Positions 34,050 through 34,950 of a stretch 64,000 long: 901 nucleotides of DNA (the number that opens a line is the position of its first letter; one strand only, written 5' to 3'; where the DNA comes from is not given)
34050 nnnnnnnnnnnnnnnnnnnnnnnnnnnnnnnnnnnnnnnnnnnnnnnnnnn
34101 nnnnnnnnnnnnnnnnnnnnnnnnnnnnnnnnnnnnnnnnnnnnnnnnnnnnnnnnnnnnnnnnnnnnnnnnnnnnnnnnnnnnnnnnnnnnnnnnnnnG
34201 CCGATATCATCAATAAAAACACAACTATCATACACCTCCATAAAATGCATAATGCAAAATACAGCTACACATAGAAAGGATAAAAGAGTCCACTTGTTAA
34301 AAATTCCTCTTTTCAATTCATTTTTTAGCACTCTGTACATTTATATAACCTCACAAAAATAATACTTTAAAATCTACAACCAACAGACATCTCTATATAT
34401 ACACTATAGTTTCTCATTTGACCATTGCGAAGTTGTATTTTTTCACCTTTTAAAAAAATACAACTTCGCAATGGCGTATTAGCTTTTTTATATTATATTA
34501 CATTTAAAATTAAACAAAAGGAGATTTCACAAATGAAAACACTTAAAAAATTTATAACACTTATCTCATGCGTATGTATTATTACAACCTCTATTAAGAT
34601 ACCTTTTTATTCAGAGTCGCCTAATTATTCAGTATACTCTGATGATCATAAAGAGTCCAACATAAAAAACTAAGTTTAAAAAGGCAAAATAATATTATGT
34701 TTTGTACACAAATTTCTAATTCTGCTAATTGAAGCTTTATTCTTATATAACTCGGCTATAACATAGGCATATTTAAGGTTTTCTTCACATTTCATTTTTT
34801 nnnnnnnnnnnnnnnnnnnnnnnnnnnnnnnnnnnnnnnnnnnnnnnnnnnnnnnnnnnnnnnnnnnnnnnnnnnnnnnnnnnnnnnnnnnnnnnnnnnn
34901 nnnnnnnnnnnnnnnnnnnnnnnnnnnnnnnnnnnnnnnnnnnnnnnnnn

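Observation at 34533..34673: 46-aa ORF with pro-peptide architecture, tail-to-tail with the regulator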

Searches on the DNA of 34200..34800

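Call 84: search_rna_families(source=window, start=34200, end=34800, threshold=evalue, max_evalue=1)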
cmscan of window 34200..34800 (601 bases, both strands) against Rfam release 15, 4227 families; matches with E-value up to 1: 7.
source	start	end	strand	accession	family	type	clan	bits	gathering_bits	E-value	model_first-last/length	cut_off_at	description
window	34417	34478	-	RF03926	MIR1435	Gene; miRNA;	-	36.4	94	0.00096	1-186/186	no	MIR1435 microRNA precursor family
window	34422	34474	+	RF00739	MIR476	Gene; miRNA;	-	28.6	80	0.0039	13-72/92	no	MIR476 microRNA precursor family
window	34426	34470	-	RF00207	K10_TLS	Cis-reg;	-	26.3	43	0.0035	1-48/48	no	K10 transport/localisation element (TLS)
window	34416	34480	-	RF00735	mir-367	Gene; miRNA;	-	22.8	54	0.027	1-68/68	no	mir-367 microRNA precursor family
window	34424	34472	+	RF03278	mir-980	Gene; miRNA;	-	22.5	47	0.02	1-80/80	no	mir-980 microRNA precursor family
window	34417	34477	+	RF04172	MIR8675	Gene; miRNA;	-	21.9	90.8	0.14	1-95/95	no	MIR8675 microRNA precursor family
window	34425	34470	+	RF00666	mir-32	Gene; miRNA;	-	17.8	70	0.45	15-56/70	no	mir-32 microRNA precursor family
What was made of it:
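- There is no Rfam family here (call 84).
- Tried and rejected: Only sub-threshold hairpin matches to miRNA models (call 84).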
